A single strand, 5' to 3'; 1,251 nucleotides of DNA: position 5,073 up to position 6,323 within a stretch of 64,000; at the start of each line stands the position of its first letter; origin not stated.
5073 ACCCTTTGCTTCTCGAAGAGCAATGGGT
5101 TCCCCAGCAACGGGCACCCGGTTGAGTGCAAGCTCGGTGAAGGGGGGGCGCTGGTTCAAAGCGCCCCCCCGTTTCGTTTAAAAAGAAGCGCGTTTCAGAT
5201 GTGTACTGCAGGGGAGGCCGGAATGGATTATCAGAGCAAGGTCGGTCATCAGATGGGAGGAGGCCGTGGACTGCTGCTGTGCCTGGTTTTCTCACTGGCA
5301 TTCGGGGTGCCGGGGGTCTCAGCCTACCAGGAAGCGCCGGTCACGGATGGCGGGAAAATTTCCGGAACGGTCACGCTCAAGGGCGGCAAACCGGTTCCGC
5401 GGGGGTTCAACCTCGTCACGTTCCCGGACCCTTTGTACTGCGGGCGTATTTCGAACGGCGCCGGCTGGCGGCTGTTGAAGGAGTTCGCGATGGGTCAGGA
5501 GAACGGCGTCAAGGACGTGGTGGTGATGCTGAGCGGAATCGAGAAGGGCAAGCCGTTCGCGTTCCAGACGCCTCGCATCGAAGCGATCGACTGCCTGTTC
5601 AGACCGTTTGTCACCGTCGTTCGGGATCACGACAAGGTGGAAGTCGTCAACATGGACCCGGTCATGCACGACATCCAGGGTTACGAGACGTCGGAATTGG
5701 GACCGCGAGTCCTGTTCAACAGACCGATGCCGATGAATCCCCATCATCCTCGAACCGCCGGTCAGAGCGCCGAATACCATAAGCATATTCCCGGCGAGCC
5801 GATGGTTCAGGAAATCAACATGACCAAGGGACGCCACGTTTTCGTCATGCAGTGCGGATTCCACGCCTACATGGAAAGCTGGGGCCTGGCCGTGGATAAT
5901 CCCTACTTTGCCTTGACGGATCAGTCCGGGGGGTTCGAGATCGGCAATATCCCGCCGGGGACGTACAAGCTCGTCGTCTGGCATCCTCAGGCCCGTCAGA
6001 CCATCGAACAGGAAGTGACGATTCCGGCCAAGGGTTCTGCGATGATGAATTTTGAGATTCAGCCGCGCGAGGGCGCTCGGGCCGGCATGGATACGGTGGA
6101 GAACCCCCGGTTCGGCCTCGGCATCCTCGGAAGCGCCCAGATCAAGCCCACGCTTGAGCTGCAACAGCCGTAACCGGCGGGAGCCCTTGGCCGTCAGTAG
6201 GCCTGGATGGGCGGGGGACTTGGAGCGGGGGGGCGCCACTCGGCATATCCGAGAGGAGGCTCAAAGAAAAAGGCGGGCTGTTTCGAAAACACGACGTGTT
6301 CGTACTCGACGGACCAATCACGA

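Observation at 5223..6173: Paralogous secreted cupredoxin-like proteins each sit immediately downstream of a big oxidoreductase; all three Cu proteins share an amicyanin-type C-x2-H-x2-M loop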

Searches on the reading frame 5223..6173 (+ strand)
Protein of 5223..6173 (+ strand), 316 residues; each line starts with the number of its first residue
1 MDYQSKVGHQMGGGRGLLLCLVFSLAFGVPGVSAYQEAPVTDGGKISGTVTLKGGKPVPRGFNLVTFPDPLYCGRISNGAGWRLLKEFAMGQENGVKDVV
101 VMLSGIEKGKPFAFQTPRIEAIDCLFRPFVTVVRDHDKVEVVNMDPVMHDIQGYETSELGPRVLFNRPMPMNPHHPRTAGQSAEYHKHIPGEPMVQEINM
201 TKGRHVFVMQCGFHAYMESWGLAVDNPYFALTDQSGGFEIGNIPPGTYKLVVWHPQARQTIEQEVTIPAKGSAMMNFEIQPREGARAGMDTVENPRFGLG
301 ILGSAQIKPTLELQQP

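Call 8: search_protein_families(library=pfam, proteins=[window:5223-6173:+], max_evalue=0.1)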
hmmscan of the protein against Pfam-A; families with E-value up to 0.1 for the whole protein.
window:5223-6173:+ (316 aa): 3 families
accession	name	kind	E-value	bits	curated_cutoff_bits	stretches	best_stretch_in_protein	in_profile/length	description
PF13620.12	CarboxypepD_reg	-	1.8e-08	35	32.3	1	230-279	32-81/82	Carboxypeptidase regulatory-like domain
PF14686.12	fn3_3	-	1.7e-06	28.2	24.4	1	228-270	27-70/75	Polysaccharide lyase family 4, domain II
PF13715.12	CarbopepD_reg_2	-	0.00069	20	32.2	1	231-280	29-77/88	CarboxypepD_reg-like domain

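Call 9: search_protein_families(library=ncbifam, proteins=[window:5223-6173:+], max_evalue=0.1)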
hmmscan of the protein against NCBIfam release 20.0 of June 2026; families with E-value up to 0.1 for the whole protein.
window:5223-6173:+ (316 aa): 0 families

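Call 34: find_homologous_proteins(query=window:5223-6173:+)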
Query window:5223-6173:+ (316 aa): 2872 proteins with E <= 0.001 among 3738 candidates; the best 120 are listed.
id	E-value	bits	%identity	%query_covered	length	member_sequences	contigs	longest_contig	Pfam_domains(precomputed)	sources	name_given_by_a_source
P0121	2.3e-194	663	90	100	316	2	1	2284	PF14686.13,PF13620.13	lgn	-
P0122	6.6e-185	632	85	100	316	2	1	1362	PF14686.13,PF13620.13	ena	-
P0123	1.2e-184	631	86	100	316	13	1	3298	PF14686.13,PF13620.13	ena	-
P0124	8.0e-184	628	85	100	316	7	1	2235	PF14686.13,PF13620.13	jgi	jgi:hypothetical protein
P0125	6.9e-180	616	83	100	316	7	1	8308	PF14686.13,PF13620.13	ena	-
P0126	5.6e-177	606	82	100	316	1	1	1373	PF14686.13,PF13620.13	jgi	jgi:hypothetical protein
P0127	4.1e-176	603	81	100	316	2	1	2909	PF14686.13,PF13620.13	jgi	jgi:hypothetical protein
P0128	4.5e-176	603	81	100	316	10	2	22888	PF14686.13,PF13620.13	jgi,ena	-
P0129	2.0e-172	591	81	100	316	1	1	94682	PF14686.13,PF13620.13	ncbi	-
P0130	5.8e-169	580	82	94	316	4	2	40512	PF14686.13,PF13620.13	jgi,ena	-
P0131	8.8e-168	576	81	95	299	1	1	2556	PF14686.13,PF13620.13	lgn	-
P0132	1.3e-167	575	81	95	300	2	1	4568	PF14686.13,PF13620.13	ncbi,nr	ncbi:MAG: carboxypeptidase regulatory-like domain-containing protein [Nitrospirae bacterium]|nr:carb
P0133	1.4e-167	575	82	96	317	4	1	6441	PF14686.13,PF13620.13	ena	-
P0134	1.7e-167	575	81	96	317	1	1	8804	PF14686.13,PF13620.13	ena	-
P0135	4.2e-167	574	77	100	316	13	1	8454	PF14686.13,PF13620.13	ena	-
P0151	1.7e-156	539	73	100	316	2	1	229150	PF14686.13,PF13620.13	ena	-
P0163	2.1e-153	528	75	93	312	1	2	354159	PF14686.13,PF13620.13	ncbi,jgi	jgi:hypothetical protein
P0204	2.6e-148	512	69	100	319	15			PF14686.13,PF13620.13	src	-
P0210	1.1e-147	510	72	97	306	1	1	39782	PF14686.13,PF13620.13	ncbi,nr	ncbi:MAG: carboxypeptidase regulatory-like domain-containing protein [Nitrospirae bacterium]|nr:MAG:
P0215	1.0e-146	506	71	96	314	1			PF14686.13,PF13620.13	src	-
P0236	2.8e-140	485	70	95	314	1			PF14686.13,PF13620.13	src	-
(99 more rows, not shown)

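Call 35: find_encoding_contigs(protein=P0163, flank=10000, max_places=2)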
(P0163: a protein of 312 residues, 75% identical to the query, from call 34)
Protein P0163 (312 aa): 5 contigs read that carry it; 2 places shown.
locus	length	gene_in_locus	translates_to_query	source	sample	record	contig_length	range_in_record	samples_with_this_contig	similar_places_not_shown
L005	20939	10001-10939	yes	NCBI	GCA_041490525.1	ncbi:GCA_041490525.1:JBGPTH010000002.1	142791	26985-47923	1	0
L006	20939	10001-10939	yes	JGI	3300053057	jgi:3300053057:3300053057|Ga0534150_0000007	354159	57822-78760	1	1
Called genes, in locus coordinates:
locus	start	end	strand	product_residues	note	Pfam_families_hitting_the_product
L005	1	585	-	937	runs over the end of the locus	PF00133:tRNA-synt_1, PF01406:tRNA-synt_1e (faint), PF09334:tRNA-synt_1g, PF13603:tRNA-synt_1_2 (faint), PF09334:tRNA-synt_1g, PF08264:Anticodon_1, PF10458:Val_tRNA-synt_C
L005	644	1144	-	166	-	-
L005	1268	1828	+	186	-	PF01965:DJ-1_PfpI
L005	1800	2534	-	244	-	PF00702:Hydrolase, PF13419:HAD_2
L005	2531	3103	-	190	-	PF02245:Pur_DNA_glyco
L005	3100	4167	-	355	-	PF04015:DUF362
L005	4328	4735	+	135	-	-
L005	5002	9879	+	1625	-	PF07731:Cu-oxidase_2 (faint), PF07732:Cu-oxidase_3 (faint)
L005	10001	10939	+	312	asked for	PF14686:fn3_3 (weak), PF13620:CarboxypepD_reg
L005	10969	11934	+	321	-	PF03781:FGE-sulfatase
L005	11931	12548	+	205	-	-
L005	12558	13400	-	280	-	PF03781:FGE-sulfatase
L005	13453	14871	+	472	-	-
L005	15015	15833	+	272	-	PF14686:fn3_3 (weak)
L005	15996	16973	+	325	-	PF08100:Dimerisation, PF00891:Methyltransf_2, PF13649:Methyltransf_25, PF08242:Methyltransf_12 (weak)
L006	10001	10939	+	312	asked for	PF14686:fn3_3 (weak), PF13620:CarboxypepD_reg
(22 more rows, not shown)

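Call 36: find_encoding_contigs(protein=P0151, flank=10000, max_places=2)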
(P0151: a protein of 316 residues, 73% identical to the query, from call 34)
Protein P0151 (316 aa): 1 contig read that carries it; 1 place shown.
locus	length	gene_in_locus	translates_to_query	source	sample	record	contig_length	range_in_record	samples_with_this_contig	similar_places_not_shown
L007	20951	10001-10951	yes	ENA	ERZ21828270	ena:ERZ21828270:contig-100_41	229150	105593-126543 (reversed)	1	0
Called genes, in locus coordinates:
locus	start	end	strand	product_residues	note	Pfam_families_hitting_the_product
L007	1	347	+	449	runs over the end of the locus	PF02321:OEP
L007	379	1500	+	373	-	PF25919:BSH_CusB (faint), PF00364:Biotin_lipoyl (faint), PF25917:BSH_RND, PF25973:BSH_CzcB, PF25984:BSH_YknX (faint), PF25954:Beta-barrel_RND_2, PF25967:RND-MFP_C, PF25989:YknX_C, +1 more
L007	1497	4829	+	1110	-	PF00873:ACR_tran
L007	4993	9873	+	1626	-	PF07732:Cu-oxidase_3 (faint)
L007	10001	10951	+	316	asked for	PF14686:fn3_3 (weak), PF13620:CarboxypepD_reg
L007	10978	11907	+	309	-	PF03781:FGE-sulfatase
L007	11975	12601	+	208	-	-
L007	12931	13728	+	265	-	PF14686:fn3_3 (weak)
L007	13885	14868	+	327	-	PF08100:Dimerisation, PF00891:Methyltransf_2, PF13489:Methyltransf_23 (weak), PF05175:MTS (weak), PF08242:Methyltransf_12 (weak), PF13649:Methyltransf_25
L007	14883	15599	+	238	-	PF04238:DUF420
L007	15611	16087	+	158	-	PF08369:PCP_red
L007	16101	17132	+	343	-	-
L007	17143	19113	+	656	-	PF01654:Cyt_bd_oxida_I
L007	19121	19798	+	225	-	PF11249:DUF3047 (faint)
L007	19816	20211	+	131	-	-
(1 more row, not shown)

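Call 51: list_cluster_members(proteins=[P0204, P0215, P0236, P0132, P0210, P0024, P0012, P0019, window:5223-6173:+, window:26984-27730:+])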
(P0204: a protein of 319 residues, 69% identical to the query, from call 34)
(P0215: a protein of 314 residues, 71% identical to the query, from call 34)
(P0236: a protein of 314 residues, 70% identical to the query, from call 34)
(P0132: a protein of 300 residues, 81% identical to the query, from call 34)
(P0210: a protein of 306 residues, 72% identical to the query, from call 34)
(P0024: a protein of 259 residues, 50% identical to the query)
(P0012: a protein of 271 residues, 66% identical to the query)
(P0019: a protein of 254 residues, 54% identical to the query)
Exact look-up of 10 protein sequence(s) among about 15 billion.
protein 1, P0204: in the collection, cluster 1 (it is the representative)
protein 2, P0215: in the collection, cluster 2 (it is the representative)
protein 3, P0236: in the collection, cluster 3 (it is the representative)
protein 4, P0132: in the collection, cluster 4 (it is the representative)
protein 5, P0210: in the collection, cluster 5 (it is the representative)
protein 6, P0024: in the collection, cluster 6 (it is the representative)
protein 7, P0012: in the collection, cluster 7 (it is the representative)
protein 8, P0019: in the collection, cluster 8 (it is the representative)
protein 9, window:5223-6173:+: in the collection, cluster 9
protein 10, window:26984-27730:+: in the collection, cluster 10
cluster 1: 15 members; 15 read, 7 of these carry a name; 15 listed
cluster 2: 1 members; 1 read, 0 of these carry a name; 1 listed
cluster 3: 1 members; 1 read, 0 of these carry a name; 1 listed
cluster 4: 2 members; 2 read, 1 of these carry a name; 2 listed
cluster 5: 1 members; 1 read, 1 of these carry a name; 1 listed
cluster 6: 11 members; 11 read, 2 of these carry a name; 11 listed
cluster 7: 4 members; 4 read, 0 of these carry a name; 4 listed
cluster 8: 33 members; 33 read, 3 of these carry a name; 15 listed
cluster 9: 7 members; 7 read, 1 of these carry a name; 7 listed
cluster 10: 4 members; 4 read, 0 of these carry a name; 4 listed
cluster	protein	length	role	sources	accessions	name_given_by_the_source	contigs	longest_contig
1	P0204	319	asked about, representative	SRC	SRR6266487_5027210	-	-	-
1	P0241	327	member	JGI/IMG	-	hypothetical protein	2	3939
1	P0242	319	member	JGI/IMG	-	hypothetical protein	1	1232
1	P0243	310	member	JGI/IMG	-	hypothetical protein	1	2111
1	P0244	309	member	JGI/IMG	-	hypothetical protein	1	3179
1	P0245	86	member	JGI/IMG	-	Polysaccharide lyase family 4, domain II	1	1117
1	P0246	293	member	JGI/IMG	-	hypothetical protein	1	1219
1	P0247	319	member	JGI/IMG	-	hypothetical protein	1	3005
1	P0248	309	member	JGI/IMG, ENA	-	-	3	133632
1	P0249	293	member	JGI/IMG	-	-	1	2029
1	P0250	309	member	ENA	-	-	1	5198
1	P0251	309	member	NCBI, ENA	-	-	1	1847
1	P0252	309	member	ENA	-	-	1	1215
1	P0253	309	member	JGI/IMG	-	-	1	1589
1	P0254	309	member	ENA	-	-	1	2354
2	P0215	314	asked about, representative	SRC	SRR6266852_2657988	-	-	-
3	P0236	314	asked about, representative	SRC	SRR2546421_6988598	-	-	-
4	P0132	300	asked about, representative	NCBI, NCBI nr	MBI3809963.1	MAG: carboxypeptidase regulatory-like domain-containing protein [Nitrospirae bacterium] | carboxypeptidase regulatory-like domain-containing protein [Nitrospirota bacterium]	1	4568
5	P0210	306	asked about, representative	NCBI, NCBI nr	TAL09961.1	MAG: carboxypeptidase regulatory-like domain-containing protein [Nitrospirae bacterium] | MAG: carboxypeptidase regulatory-like domain-containing protein [Nitrospirota bacterium]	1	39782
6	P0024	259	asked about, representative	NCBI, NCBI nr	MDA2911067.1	hypothetical protein MYX04_09080 [Nitrospiraceae bacterium AH_259_D15_M11_P09] | hypothetical protein [Nitrospiraceae bacterium AH_259_D15_M11_P09]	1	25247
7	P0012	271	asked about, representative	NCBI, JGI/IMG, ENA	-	-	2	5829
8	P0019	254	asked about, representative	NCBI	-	-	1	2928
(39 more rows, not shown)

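Call 67: predict_structure(alignment_id=A2)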
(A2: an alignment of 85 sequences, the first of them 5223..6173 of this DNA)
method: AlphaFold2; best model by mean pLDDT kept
length: 316 residues; sequences in the alignment: 85
mean_pLDDT: 83.8   pTM: 0.80
mean pLDDT of the five models: 83.8, 82.2, 81.3, 80.3, 78.6
residues with pLDDT >= 90: 160; 70-90: 105; 50-70: 38; < 50: 13
segments of 3 or more residues with pLDDT < 50: 1-4, 27-31
pLDDT, mean of each block of 10 residues (from residue 1): 48 54 51 81 97 85 72 75 83 94 96 93 92 95 91 86 91 81 80 93 91 86 96 97 98 94 97 96 78 72 71 53
secondary structure, 60 per line:
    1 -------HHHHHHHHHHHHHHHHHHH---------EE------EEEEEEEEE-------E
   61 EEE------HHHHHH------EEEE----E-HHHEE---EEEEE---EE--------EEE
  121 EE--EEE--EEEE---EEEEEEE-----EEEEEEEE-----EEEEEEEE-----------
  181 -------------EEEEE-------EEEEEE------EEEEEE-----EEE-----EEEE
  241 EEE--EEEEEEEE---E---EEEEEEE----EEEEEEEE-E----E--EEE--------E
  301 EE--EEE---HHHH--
elements in order: H8-26 E44-52 E60-63 H70-75 E82-85 E100-104 E118-122 E125-127 E130-133 E137-143 E149-156 E162-169 E194-198 E206-211 E218-223 E229-231 E237-243 E246-253 E261-267 E272-279 E289-291 E300-302 E305-307 H311-314

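Call 69: fold_search(model_id=the predicted structure, library=pdb)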
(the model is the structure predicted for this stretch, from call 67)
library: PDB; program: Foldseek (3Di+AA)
matches with E <= 10: 1642; with E <= 0.001: 20
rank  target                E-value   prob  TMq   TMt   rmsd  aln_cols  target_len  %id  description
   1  4hcf_B                1.1e-04  1.00  0.20  0.54   7.8       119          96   12  Crystal Structure of Uncharacterized Cupredoxin-like Domain Protein Cupredoxin_1 with Copper Bound from Bacillus anthr (released 2012-10-17)
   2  6hbe_A                1.3e-04  1.00  0.24  0.18   4.7       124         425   16  Cu-containing nitrite reductase (NirK) from Thermus scotoductus SA-01 (released 2019-01-23)
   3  6kol                  1.7e-04  1.00  0.22  0.49   6.6       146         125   11  Crystal structure of auracyanin from photosynthetic bacterium Roseiflexus castenholzii (released 2020-01-29)
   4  3phs                  2.4e-04  0.51  0.15  0.19  26.6       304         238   10  Crystal Structure of GBS52, the minor pilin in gram-positive pathogen Streptococcus agalactiae (released 2010-11-17)
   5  5fc9_A                3.2e-04  1.00  0.24  0.71   3.3       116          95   16  Novel Purple Cupredoxin from Nitrosopumilus maritimus (released 2016-05-11)
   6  6hbe_C                3.3e-04  1.00  0.23  0.18   4.5       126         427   19  Cu-containing nitrite reductase (NirK) from Thermus scotoductus SA-01 (released 2019-01-23)
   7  4hcf_A                3.3e-04  1.00  0.20  0.57   5.2       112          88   11  Crystal Structure of Uncharacterized Cupredoxin-like Domain Protein Cupredoxin_1 with Copper Bound from Bacillus anthr (released 2012-10-17)
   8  3kpt_A                3.3e-04  0.41  0.14  0.13  27.6       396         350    6  Crystal structure of BcpA, the major pilin subunit of Bacillus cereus (released 2009-11-24)
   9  3rkp_A                4.2e-04  0.38  0.15  0.13  27.1       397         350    6  Crystal structure of BcpA*(D312A), the major pilin subunit of Bacillus cereus (released 2012-05-30)
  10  2b4c_C                4.5e-04  0.75  0.14  0.21  13.6       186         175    9  Crystal structure of HIV-1 JR-FL gp120 core protein containing the third variable region (V3) complexed with CD4 and t (released 2005-11-15)
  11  8p9v_C                5.9e-04  0.91  0.21  0.24  19.0       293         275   10  Crystal Structure of Two-Domain Laccase mutant M199G/R240H/D268N from Streptomyces griseoflavus (released 2024-04-10)
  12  1mda_A                6.3e-04  1.00  0.23  0.65   8.1       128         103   12  CRYSTAL STRUCTURE OF AN ELECTRON-TRANSFER COMPLEX BETWEEN METHYLAMINE DEHYDROGENASE AND AMICYANIN (released 1993-10-31)
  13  2gb2                  6.6e-04  1.00  0.22  0.59   9.6       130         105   12  The P52G mutant of amicyanin in the Cu(II) state. (released 2006-08-01)
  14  4hcg_B                7.0e-04  1.00  0.21  0.60   5.0       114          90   10  Uncharacterized Cupredoxin-like Domain Protein Cupredoxin_1 with Zinc bound from Bacillus anthracis (released 2012-10-17)
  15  6nmr_B                8.8e-04  0.91  0.18  0.25  15.5       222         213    9  Blocking Fab 119 anti-SIRP-alpha antibody in complex with SIRP-alpha Variant 1 (released 2019-08-07)
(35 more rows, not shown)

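Call 71: find_related_loci(query=window:5223-6173:+, collection=metagenome_contigs, flank=8000)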
Query window:5223-6173:+ (316 aa) in metagenome_contigs; peptide patterns used: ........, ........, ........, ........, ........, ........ (x = any residue, [..] = any of these).
599 stretches matched a pattern (row limit reached: there are more); 587 encode a relative of the query (tblastn E <= 1e-3); the best 80 are kept; 80 distinct loci.
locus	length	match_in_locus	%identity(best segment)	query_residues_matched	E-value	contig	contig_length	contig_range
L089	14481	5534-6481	83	1-316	1e-177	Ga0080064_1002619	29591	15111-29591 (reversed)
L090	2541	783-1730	78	1-316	0e+0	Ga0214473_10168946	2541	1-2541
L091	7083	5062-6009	78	1-316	1e-166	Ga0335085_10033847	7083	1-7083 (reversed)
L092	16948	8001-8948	78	1-316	3e-162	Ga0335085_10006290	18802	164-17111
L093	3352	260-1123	81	29-316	3e-169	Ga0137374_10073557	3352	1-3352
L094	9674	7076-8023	75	1-316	2e-161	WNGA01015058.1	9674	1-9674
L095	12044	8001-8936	72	1-316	4e-158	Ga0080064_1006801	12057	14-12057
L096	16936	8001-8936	72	1-316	3e-157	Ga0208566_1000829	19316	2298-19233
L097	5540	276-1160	76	22-316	7e-158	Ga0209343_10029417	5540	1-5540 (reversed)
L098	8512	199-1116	73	11-316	8e-156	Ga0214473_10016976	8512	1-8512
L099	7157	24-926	74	16-316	6e-156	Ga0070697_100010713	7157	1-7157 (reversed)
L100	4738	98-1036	72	8-316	4e-158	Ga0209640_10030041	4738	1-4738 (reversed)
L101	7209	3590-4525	71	1-316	9e-155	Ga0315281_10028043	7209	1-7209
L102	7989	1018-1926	74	14-316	1e-154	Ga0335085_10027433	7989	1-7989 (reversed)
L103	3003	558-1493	71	1-316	3e-162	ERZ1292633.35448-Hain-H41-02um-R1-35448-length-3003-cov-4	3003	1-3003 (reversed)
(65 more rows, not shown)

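Call 74: search_protein_representatives(alignment_id=A2)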
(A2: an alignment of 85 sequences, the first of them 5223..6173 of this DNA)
Query: 85 sequences, 257 profile positions. Proteins with E-value up to 0.001 (for the whole library): 29449; up to 1e-10: 10418; up to 1e-30: 1192. The best 150 are listed.
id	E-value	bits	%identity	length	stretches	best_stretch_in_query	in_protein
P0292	2.3e-224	757.8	-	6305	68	202-254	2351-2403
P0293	9.1e-126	434.7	-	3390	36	202-255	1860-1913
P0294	1.8e-119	414.1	-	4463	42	203-254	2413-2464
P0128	3.1e-119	413.3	-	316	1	3-257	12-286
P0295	1.5e-116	404.5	-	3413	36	203-253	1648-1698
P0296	7.7e-115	398.9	-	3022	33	203-256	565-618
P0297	1.6e-99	348.7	-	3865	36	202-252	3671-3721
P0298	4.4e-98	343.9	-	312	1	8-251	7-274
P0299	1.0e-97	342.8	-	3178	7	180-252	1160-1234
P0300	6.5e-91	320.5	-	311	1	8-252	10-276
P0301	1.0e-89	316.5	-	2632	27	202-253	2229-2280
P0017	3.5e-87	308.3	-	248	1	5-252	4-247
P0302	1.4e-79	283.3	-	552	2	20-232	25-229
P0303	1.8e-77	276.4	-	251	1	2-252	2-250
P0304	3.1e-77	275.6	-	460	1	14-253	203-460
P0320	1.3e-69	250.7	-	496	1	20-253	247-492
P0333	4.9e-68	245.5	-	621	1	30-250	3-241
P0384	1.6e-57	211.1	-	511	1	35-251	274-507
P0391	2.0e-56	207.5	-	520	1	19-251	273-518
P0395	1.3e-55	204.8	-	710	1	36-252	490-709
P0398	3.2e-55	203.5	-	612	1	10-251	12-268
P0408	3.4e-54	200.1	-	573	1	23-250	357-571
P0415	4.0e-53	196.6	-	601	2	34-250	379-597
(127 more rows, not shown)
